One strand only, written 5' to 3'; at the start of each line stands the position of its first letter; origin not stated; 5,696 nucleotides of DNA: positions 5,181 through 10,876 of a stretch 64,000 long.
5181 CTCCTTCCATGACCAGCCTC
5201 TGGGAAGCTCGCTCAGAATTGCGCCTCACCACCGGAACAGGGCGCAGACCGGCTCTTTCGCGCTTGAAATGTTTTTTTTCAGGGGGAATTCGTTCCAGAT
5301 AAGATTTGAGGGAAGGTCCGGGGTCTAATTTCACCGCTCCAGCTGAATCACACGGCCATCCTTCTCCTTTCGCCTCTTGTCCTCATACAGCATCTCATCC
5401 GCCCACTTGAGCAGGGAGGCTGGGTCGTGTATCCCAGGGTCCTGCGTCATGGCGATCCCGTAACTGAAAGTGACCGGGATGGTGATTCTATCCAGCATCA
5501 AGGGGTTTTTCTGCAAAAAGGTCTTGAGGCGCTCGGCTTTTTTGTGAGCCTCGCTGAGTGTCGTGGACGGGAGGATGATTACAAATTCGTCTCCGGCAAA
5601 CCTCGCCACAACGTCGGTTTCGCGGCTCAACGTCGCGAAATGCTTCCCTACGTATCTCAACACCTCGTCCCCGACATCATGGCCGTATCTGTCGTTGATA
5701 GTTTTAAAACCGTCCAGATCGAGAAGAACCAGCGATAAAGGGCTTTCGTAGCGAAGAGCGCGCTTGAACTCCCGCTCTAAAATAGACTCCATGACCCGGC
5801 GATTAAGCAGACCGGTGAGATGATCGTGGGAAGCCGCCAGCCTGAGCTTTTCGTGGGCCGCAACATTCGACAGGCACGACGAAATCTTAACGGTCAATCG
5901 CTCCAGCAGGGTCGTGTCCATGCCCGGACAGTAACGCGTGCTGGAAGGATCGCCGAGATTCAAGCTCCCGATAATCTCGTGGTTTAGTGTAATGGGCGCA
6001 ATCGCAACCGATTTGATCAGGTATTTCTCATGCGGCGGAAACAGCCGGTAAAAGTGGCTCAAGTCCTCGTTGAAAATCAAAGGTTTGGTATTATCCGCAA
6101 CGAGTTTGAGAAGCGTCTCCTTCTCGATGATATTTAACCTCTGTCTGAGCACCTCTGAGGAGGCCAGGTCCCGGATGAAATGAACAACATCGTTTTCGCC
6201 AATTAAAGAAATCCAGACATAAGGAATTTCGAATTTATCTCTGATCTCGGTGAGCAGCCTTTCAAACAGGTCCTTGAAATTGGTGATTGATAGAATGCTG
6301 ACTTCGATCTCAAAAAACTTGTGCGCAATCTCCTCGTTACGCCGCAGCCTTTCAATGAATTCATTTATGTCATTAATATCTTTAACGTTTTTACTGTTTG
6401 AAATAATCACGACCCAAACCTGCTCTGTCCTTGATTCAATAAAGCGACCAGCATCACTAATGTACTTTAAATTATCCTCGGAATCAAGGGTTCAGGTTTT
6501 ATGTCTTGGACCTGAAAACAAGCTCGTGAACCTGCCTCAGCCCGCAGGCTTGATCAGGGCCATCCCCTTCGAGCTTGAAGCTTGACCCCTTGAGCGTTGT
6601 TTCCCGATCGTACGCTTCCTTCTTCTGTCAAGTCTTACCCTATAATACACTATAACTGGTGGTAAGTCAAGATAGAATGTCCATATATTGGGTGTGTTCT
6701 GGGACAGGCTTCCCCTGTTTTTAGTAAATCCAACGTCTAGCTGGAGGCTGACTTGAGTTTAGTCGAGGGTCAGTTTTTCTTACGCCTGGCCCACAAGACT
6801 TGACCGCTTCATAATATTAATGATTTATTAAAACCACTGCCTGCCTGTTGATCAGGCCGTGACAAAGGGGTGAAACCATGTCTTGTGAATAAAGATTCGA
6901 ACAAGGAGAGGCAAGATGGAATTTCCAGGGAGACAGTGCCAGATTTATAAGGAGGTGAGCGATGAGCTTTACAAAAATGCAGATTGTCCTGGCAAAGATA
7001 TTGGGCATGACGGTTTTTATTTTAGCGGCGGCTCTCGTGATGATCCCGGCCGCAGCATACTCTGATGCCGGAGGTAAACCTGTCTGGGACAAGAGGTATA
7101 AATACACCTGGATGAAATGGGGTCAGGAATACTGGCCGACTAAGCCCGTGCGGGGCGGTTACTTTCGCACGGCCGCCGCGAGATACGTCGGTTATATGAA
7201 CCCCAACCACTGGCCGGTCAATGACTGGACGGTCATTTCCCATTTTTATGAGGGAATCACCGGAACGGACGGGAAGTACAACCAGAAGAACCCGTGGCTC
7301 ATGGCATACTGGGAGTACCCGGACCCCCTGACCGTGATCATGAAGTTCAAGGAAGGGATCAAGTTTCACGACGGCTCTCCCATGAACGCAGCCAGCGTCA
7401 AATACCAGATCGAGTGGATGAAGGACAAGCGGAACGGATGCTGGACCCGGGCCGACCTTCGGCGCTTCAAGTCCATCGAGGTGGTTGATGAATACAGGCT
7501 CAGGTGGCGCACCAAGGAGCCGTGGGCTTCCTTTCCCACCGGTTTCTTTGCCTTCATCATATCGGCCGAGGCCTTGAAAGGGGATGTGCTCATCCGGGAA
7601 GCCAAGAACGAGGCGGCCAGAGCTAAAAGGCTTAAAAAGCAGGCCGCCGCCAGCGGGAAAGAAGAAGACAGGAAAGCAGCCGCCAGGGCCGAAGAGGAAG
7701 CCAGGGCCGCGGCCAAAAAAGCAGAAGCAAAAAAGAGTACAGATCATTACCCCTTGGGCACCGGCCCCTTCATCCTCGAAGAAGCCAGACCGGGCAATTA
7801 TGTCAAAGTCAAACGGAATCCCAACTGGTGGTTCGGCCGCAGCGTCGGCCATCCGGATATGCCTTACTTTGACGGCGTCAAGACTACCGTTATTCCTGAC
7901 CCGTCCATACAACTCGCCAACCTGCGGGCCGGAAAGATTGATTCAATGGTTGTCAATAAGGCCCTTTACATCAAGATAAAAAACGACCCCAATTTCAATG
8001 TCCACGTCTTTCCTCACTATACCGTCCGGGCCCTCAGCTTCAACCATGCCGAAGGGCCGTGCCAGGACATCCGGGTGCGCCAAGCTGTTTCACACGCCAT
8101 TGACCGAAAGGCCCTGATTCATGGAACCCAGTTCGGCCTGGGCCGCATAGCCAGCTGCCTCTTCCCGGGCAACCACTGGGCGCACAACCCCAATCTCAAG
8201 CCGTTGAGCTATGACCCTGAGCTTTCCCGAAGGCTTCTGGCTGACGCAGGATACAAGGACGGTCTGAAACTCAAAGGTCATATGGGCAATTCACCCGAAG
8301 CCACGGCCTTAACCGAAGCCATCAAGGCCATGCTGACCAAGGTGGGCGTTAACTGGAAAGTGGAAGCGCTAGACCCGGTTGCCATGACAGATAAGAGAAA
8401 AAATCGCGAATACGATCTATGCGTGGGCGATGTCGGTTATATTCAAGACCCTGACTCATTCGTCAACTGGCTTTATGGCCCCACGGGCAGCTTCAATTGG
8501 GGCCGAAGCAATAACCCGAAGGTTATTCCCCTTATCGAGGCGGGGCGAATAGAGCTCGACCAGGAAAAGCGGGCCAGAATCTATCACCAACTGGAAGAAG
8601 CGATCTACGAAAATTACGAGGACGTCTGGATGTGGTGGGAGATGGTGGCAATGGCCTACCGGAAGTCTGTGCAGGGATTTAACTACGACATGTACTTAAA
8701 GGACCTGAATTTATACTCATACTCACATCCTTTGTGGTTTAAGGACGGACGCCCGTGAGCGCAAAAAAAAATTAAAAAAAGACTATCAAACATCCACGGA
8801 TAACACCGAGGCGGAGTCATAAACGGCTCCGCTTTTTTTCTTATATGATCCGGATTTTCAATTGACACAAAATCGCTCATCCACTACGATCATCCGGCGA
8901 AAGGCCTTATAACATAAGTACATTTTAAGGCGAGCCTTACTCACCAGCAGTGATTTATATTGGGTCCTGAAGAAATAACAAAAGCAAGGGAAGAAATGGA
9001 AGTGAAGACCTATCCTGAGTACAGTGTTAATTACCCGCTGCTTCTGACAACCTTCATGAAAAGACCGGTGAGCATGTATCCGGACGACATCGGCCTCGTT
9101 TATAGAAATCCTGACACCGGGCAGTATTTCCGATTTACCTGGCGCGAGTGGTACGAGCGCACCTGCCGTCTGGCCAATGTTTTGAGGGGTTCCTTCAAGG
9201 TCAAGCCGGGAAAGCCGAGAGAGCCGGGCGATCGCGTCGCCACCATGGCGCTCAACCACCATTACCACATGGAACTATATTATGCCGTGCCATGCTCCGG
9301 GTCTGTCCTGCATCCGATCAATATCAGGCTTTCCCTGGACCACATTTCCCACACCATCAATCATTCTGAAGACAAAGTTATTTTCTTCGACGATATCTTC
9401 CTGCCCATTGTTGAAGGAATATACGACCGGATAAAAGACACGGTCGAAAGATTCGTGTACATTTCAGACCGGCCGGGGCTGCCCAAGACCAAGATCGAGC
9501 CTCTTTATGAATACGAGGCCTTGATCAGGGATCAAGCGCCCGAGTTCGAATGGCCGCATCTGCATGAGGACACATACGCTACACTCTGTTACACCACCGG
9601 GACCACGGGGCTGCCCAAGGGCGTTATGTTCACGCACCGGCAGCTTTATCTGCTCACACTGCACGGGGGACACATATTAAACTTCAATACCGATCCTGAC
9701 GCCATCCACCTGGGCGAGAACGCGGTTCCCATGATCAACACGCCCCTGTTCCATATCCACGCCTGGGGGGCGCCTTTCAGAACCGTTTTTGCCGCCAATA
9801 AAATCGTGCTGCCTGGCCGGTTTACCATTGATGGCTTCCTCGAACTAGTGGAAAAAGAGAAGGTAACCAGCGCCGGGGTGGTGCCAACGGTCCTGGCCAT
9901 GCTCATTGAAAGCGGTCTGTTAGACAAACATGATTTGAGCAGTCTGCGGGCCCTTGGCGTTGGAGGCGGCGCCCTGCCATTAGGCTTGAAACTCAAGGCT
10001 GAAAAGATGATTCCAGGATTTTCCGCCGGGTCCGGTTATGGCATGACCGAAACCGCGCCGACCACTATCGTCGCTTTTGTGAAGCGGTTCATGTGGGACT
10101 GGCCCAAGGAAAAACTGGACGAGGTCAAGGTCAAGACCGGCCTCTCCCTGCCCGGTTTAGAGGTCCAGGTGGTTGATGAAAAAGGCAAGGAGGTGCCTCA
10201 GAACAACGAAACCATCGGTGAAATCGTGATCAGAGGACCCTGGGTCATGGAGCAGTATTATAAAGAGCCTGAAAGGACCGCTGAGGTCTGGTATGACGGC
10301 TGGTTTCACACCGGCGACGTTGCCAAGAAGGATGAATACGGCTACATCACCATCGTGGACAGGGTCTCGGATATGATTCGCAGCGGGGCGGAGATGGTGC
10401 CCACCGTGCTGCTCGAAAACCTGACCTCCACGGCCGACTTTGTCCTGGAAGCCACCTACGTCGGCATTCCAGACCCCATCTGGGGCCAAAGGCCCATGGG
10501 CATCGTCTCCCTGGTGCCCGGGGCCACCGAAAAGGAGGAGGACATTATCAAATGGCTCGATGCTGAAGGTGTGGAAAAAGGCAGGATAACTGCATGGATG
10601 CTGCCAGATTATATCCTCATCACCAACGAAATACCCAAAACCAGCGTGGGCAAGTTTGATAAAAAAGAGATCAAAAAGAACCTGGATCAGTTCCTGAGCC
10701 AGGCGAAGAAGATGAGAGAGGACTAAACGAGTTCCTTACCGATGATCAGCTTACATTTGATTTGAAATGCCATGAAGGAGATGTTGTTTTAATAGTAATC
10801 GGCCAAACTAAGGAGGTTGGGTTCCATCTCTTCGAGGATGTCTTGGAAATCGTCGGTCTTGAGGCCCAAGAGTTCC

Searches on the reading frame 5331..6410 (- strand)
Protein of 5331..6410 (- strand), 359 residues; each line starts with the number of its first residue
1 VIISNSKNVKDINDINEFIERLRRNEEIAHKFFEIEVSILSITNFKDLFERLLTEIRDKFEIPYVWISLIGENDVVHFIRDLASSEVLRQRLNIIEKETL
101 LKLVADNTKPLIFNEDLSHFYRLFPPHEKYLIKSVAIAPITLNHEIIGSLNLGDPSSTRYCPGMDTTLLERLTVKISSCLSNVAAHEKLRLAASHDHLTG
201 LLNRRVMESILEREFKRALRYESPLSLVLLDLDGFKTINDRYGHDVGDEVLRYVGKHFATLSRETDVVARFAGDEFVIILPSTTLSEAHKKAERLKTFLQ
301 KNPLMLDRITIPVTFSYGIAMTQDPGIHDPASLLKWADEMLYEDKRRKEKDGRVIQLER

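Call 44: search_protein_families(library=pfam, proteins=[window:5331-6410:-], max_evalue=0.000001)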
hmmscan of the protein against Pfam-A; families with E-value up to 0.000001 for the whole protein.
window:5331-6410:- (359 aa): 2 families
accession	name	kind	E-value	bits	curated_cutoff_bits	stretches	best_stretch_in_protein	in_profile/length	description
PF00990.26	GGDEF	-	3.6e-46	157.3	23.8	1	193-349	1-159/161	Diguanylate cyclase, GGDEF domain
PF04340.18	DUF484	-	5.4e-08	33.3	24.2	1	14-173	62-207/219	Protein of unknown function, DUF484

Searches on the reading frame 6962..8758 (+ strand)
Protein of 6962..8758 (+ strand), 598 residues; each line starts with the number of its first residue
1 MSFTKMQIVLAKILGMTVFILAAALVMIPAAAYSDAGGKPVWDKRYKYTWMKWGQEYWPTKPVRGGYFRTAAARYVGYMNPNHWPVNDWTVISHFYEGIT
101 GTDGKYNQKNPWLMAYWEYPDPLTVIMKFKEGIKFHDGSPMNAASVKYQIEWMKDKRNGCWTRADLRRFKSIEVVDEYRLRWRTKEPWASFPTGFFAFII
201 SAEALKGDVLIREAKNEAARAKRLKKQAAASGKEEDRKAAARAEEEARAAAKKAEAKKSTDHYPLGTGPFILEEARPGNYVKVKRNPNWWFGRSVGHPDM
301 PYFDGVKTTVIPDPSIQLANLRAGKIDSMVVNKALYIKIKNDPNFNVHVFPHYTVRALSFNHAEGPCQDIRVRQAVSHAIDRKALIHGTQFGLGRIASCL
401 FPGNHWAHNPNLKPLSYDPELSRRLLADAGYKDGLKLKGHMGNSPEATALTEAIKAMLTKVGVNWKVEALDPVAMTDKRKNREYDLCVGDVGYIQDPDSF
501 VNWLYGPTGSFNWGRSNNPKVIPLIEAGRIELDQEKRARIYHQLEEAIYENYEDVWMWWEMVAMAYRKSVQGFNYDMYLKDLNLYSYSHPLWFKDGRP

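Call 13: search_protein_families(library=ncbifam, proteins=[window:6962-8758:+], max_evalue=1e-10)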
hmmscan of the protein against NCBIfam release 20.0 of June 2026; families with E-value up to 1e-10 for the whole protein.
window:6962-8758:+ (598 aa): 8 families
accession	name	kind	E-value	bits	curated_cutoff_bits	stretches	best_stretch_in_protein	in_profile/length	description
TIGR02294.1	nickel_nikA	equivalog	9.7e-42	143.1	393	1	253-578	151-491/501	nickel ABC transporter substrate-binding protein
NF045467.1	Opp4A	equivalog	1.5e-40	139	650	1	252-578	195-546/556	oligopeptide ABC transporter substrate-binding protein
NF045468.1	Opp5A_nikA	equivalog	1e-35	123.2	600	1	251-574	146-473/488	nickel ABC transporter substrate-binding protein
NF011942.0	PRK15413.1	equivalog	7.7e-31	107.3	594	1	257-573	175-496/512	glutathione ABC transporter substrate-binding protein GsiB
NF043070.1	DppA_dipep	equivalog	3e-30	105.3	1005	1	251-576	194-522/535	dipeptide ABC transporter periplasmic-binding protein DppA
NF011689.0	PRK15109.1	equivalog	2.2e-27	96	560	1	174-506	123-453/547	ABC transporter substrate-binding protein SapA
TIGR04028.1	SBP_KPN_01854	hypoth_equivalog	4.2e-21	75.1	468.5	1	265-576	163-496/509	TIGR04028 family ABC transporter substrate-binding protein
NF047575.1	opine_bind_CntA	exception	4.8e-19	68.3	800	1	253-549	180-494/535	staphylopine-dependent metal ABC transporter substrate-binding lipoprotein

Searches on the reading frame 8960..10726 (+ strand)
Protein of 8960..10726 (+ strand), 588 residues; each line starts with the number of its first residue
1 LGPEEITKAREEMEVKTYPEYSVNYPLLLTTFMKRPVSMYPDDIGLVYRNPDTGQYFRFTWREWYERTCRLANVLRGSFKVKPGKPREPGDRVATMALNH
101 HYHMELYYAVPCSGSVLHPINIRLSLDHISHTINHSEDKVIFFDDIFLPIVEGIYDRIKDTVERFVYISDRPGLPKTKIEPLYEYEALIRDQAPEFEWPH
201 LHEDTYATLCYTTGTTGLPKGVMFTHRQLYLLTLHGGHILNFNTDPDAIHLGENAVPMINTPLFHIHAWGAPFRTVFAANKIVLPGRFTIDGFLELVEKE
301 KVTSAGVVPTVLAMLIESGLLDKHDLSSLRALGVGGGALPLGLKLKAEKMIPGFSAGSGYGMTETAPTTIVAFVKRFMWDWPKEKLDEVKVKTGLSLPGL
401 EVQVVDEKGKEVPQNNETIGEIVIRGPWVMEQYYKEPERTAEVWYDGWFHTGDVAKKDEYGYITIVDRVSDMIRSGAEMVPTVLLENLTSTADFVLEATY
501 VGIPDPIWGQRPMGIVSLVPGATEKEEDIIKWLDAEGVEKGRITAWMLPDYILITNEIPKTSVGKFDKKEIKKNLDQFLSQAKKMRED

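Call 13: search_protein_families(library=ncbifam, proteins=[window:8960-10726:+], max_evalue=1e-10)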
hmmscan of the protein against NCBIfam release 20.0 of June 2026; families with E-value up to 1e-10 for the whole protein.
window:8960-10726:+ (588 aa): 85 families (the best 25 are shown)
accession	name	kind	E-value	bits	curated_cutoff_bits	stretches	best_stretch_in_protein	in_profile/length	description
NF004837.0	PRK06187.1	subfamily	9.7e-145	482.8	476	1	24-577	5-524/531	long-chain-fatty-acid--CoA ligase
NF005426.0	PRK07008.1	equivalog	3.7e-112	375.7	822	1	24-578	11-538/545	3-(methylthio)propionyl-CoA ligase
NF004674.0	PRK06018.1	subfamily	2.8e-110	369.6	766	1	53-578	34-537/544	long-chain-fatty-acid--CoA ligase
NF004143.0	PRK05620.1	equivalog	4.8e-85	286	852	1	58-576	38-556/576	long-chain fatty-acid--CoA ligase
NF006020.0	PRK08162.1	subfamily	5.3e-84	282.5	677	1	23-575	14-538/545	acyl-CoA synthetase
NF006182.0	PRK08316.1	subfamily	3.3e-74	250.2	663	1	30-577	14-519/523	fatty acyl-CoA synthetase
NF005307.0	PRK06839.1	equivalog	4.2e-71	240.1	748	1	57-573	26-491/496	o-succinylbenzoate--CoA ligase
NF005676.0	PRK07470.1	equivalog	2.9e-61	207.7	774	1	29-577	22-531/544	acyl-CoA synthetase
NF052269.1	Staph_lig_FadD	equivalog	2.1e-57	194.6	650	1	59-577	28-495/499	long-chain-fatty-acid--CoA ligase FadD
NF009233.0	PRK12583.1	subfamily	3.1e-57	194.2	832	1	32-573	23-548/558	fatty acid CoA ligase family protein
NF005857.1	PRK07786.1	exception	3.7e-56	190.7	733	1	58-573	34-510/513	fatty-acid--CoA ligase FadD5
NF052580.1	Str24CoAsynCasG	equivalog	2.8e-54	184.4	750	1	58-572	65-547/548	steroid-24-oyl-CoA synthetase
NF005220.0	PRK06710.1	equivalog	2.8e-54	184.2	1116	1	60-569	51-547/563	long-chain-fatty-acid--CoA ligase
NF002966.0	PRK03640.1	equivalog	9.7e-54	182.7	556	1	88-576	50-481/483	o-succinylbenzoate--CoA ligase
NF004808.0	PRK06155.1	equivalog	1e-53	182.5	722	1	88-572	69-519/542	ATP-dependent acyl-CoA ligase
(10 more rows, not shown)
